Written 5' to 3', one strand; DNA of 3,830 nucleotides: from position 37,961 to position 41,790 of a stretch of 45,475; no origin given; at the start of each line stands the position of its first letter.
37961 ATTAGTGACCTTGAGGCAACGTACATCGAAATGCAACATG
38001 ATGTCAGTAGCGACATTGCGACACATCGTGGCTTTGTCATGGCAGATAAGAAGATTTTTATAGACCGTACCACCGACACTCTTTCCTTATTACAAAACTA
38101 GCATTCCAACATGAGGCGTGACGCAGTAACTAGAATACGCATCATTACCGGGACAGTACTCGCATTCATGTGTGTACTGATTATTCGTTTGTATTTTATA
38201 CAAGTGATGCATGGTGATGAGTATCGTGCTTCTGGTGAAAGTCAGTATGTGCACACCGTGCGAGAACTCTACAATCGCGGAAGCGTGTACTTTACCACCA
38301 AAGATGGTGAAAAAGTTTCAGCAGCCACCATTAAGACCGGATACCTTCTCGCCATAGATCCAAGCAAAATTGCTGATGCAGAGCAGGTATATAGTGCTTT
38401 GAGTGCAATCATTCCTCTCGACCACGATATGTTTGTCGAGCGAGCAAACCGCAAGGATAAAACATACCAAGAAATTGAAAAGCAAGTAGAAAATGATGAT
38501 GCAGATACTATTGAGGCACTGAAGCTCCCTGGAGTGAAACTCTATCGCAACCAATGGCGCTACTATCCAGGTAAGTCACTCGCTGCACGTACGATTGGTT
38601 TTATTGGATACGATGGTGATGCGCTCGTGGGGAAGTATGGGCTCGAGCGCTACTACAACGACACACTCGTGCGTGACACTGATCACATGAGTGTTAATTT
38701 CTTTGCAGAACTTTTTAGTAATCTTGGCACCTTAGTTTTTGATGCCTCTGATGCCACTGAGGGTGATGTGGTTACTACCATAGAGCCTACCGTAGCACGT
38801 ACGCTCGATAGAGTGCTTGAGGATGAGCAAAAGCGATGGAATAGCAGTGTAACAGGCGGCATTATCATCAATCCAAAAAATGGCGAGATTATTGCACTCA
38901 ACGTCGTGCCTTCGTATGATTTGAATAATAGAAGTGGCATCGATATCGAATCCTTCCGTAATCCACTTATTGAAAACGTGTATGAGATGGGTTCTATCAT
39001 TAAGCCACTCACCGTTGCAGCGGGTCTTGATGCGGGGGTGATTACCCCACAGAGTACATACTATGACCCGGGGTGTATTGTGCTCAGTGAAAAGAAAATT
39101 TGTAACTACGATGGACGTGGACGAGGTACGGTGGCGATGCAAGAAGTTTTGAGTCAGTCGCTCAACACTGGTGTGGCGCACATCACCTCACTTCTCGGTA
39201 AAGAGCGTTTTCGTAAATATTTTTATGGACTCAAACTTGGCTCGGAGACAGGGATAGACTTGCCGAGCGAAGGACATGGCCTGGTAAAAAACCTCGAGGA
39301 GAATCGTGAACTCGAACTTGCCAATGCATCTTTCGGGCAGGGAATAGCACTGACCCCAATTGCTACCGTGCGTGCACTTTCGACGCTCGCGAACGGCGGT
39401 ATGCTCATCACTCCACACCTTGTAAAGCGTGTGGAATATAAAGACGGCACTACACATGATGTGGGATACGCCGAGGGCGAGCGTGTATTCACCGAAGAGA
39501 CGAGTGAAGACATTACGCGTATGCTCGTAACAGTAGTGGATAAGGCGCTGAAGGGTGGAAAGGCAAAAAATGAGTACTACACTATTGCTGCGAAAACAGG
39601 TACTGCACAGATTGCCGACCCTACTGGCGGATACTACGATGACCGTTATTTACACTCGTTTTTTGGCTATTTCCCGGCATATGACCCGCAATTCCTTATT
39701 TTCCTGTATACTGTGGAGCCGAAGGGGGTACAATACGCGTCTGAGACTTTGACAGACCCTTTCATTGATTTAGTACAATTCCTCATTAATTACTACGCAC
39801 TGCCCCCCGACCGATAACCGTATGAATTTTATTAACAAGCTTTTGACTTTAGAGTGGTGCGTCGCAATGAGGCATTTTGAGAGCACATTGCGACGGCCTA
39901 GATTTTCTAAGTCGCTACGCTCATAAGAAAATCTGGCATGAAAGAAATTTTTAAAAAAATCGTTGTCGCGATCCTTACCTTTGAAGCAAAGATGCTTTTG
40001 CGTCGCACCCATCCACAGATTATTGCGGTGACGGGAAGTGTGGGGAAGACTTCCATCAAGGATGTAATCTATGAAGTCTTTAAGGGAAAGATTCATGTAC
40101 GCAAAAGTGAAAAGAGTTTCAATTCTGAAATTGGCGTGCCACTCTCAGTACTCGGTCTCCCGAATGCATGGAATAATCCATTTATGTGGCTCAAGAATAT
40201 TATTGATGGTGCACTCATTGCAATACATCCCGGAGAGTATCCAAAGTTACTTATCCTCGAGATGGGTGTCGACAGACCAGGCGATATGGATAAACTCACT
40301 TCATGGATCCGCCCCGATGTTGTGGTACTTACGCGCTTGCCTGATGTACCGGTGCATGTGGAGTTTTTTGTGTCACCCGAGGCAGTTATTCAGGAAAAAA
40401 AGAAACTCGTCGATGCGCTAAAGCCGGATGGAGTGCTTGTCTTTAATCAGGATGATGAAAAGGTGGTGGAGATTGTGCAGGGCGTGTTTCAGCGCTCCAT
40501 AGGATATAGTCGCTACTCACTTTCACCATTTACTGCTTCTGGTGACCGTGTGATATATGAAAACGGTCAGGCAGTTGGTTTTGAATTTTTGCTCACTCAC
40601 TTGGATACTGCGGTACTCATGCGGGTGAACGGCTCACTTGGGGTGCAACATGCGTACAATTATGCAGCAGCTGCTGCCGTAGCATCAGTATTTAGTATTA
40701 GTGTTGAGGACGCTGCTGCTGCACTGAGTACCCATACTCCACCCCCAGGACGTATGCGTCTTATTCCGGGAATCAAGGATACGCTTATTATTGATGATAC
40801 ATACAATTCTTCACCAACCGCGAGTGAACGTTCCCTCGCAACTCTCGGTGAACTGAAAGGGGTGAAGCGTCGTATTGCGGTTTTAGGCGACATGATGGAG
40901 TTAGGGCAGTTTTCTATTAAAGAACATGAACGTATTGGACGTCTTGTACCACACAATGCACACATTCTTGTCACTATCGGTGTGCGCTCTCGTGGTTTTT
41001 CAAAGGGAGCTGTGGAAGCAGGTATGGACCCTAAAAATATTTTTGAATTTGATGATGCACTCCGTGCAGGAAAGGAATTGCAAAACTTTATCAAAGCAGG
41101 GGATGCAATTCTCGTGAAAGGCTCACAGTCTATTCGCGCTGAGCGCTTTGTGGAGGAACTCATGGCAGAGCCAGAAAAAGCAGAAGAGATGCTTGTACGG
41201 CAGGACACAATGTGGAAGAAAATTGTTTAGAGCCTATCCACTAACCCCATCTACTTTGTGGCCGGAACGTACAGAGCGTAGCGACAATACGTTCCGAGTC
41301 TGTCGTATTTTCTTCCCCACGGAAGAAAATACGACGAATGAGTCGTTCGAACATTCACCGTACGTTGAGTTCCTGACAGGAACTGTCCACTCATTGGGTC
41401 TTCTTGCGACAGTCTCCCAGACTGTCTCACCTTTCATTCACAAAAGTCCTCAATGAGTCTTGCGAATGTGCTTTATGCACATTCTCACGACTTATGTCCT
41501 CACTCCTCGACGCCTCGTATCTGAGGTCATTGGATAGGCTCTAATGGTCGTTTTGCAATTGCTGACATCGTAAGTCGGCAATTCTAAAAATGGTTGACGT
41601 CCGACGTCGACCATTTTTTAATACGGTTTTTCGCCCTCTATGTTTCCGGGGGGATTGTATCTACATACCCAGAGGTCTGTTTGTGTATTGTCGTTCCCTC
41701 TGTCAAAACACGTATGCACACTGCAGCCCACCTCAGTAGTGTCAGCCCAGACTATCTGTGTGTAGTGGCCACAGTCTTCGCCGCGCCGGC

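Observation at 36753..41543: Inverted copies of one repeat family bracket rsmH-ftsL-ftsI-murF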

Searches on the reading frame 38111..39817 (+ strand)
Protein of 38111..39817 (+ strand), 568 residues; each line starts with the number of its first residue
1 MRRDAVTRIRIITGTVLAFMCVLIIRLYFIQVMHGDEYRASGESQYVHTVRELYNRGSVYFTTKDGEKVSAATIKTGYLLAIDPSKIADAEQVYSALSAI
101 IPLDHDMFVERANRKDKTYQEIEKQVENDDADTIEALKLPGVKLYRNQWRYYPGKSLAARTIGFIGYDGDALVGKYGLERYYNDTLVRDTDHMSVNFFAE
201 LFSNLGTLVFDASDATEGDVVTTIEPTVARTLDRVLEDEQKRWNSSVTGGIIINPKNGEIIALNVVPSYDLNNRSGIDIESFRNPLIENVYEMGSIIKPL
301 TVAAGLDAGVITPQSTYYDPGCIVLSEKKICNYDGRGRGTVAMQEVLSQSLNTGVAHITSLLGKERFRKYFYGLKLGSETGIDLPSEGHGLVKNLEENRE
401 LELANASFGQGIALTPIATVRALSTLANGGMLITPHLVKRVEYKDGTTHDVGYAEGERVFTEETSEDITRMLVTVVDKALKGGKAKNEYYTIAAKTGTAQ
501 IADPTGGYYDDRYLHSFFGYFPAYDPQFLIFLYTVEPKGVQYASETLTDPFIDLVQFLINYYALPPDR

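Call 15: search_protein_families(library=pfam, proteins=[window:38111-39817:+])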
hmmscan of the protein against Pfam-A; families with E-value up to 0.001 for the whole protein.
window:38111-39817:+ (568 aa): 2 families
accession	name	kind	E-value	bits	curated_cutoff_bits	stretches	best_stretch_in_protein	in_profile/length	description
PF00905.27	Transpeptidase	-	1.7e-64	218.3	22.1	1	251-548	4-290/299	Penicillin binding protein transpeptidase domain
PF03717.20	PBP_dimer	-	2e-09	38.5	24.4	1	72-186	18-158/180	Penicillin-binding Protein dimerisation domain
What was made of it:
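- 38111..39817 (+): Class B penicillin-binding protein (ftsI-like). Pfam PF00905 and PF03717 (call 15).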

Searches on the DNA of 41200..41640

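Call 20: search_rna_families(source=window, start=41200, end=41640, threshold=evalue, max_evalue=10, show_alignments=2)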
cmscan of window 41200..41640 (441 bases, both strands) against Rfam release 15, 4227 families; matches with E-value up to 10: 4.
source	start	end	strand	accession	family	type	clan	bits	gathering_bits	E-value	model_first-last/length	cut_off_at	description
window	41585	41619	+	RF00756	mir-299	Gene; miRNA;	-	20.6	67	0.09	1-63/63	no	mir-299 microRNA precursor family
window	41554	41622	+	RF02074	STnc240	Gene; sRNA;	-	17.8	55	5.8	1-77/77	no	Enterobacterial sRNA STnc240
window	41537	41625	+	RF02056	STnc390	Gene; sRNA;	-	15.3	50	1.6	1-60/60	no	Salmonella sRNA STnc390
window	41294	41369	-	RF00403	SNORA41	Gene; snRNA; snoRNA; HACA-box;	-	14.6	80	9.6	1-133/133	no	Small nucleolar RNA SNORA41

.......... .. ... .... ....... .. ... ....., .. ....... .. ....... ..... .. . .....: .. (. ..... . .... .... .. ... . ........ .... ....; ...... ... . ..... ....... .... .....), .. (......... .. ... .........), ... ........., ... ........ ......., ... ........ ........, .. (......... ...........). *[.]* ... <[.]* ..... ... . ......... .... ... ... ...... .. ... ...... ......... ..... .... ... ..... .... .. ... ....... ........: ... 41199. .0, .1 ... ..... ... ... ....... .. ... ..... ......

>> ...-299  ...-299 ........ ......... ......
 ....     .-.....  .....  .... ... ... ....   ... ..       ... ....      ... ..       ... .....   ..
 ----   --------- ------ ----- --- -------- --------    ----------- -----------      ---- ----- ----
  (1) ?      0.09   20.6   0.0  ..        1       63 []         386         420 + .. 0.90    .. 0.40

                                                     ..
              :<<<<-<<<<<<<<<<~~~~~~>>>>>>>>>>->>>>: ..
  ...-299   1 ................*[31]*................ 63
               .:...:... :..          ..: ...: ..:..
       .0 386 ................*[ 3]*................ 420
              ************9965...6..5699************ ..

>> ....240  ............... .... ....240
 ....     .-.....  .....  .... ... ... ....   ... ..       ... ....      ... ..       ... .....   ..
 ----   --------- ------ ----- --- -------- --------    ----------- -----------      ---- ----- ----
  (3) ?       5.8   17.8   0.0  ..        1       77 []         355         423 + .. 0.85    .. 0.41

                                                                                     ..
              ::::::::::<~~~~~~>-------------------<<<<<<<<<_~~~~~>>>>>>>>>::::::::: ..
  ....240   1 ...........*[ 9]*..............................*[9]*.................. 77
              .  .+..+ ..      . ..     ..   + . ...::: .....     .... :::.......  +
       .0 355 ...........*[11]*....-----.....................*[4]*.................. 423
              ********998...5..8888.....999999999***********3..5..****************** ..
